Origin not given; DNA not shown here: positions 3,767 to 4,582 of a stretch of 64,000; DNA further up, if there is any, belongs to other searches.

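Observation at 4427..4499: SD-sequestering hairpin in the queT leader: candidate archaeal riboswitch or translational switch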

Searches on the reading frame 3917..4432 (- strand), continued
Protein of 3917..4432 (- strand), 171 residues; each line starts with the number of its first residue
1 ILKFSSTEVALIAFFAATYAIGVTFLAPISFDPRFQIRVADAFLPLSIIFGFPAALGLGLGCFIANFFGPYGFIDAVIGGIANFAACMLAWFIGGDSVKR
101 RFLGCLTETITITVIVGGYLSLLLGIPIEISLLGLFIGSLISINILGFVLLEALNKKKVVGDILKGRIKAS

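Call 62: find_encoding_contigs(protein=P0055, flank=1500, max_places=3)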
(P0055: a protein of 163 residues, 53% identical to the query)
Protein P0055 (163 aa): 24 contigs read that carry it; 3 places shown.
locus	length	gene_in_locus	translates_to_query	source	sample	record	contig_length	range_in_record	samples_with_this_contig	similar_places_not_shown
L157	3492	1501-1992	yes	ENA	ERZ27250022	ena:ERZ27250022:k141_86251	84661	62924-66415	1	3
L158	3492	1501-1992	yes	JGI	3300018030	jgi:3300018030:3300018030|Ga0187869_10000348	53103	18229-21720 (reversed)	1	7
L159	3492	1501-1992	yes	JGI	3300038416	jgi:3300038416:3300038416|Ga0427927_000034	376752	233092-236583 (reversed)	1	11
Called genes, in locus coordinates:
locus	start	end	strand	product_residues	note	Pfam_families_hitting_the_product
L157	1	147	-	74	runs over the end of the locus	PF07362:CcdA (weak)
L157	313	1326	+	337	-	PF02558:ApbA, PF08546:ApbA_C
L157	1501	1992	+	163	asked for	PF06177:QueT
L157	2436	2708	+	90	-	PF01402:RHH_1 (weak)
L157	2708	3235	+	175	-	PF01850:PIN (faint)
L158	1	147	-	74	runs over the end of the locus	PF07362:CcdA (weak)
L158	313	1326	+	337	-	PF02558:ApbA, PF08546:ApbA_C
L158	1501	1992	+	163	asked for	PF06177:QueT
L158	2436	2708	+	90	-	PF01402:RHH_1 (weak)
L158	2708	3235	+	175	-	PF01850:PIN (faint)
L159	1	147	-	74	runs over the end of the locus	PF07362:CcdA (weak)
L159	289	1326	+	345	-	PF02558:ApbA, PF08546:ApbA_C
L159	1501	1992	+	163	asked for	PF06177:QueT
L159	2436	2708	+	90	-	PF01402:RHH_1 (weak)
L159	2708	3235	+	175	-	PF01850:PIN (faint)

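Call 63: find_encoding_contigs(protein=P0104, flank=1500, max_places=2)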
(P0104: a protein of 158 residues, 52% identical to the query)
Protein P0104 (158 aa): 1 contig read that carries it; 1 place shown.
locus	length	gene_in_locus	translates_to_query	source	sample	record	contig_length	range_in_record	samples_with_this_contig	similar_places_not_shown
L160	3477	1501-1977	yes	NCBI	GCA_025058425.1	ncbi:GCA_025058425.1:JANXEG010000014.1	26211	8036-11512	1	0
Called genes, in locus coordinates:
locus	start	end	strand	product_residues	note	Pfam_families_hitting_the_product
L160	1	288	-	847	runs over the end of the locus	PF03104:DNA_pol_B_exo1, PF10108:DNA_pol_B_exo2 (weak), PF00136:DNA_pol_B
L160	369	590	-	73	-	-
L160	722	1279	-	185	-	-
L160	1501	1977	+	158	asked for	PF06177:QueT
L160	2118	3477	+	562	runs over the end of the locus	PF01751:Toprim, PF01131:Topoisom_bac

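Call 64: find_encoding_contigs(protein=P0038, flank=3000, max_places=2)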
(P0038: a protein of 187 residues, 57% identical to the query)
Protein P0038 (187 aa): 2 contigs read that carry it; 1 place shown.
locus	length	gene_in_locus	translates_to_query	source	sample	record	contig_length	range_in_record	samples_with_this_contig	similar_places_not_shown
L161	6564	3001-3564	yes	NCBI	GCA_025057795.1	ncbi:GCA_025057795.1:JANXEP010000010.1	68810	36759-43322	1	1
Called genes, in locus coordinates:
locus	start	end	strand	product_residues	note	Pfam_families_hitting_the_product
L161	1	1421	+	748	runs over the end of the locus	PF02516:STT3, PF21436:STT3-PglB_core (weak)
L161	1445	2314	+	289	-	PF00953:Glycos_transf_4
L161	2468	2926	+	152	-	-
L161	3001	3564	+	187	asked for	PF06177:QueT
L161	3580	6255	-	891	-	PF03104:DNA_pol_B_exo1, PF00136:DNA_pol_B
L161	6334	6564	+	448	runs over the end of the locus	PF22458:RsmF-B_ferredox, PF17125:Methyltr_RsmF_N (faint), PF01189:Methyltr_RsmB-F, PF13847:Methyltransf_31 (weak)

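Call 65: find_encoding_contigs(protein=P0099, flank=1500, max_places=2)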
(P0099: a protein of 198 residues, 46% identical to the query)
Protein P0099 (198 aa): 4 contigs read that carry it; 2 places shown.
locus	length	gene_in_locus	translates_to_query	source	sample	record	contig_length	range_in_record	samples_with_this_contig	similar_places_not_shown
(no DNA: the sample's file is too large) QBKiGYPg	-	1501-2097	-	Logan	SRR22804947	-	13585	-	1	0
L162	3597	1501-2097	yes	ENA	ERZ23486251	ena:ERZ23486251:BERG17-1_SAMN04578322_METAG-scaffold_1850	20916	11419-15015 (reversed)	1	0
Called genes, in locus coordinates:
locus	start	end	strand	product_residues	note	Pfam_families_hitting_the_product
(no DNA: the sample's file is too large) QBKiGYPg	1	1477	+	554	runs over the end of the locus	PF01019:G_glu_transpept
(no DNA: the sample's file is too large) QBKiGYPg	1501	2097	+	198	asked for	PF06177:QueT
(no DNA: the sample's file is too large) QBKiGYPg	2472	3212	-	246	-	PF00106:adh_short, PF08659:KR, PF13561:adh_short_C2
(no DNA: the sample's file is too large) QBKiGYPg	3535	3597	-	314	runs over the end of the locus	PF02779:Transket_pyr, PF17147:PFOR_II (faint), PF02780:Transketolase_C, PF22613:Transketolase_C_1 (weak)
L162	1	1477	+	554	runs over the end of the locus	PF01019:G_glu_transpept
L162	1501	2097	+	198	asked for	PF06177:QueT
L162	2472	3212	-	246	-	PF00106:adh_short, PF08659:KR, PF13561:adh_short_C2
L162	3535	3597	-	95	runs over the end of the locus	PF02780:Transketolase_C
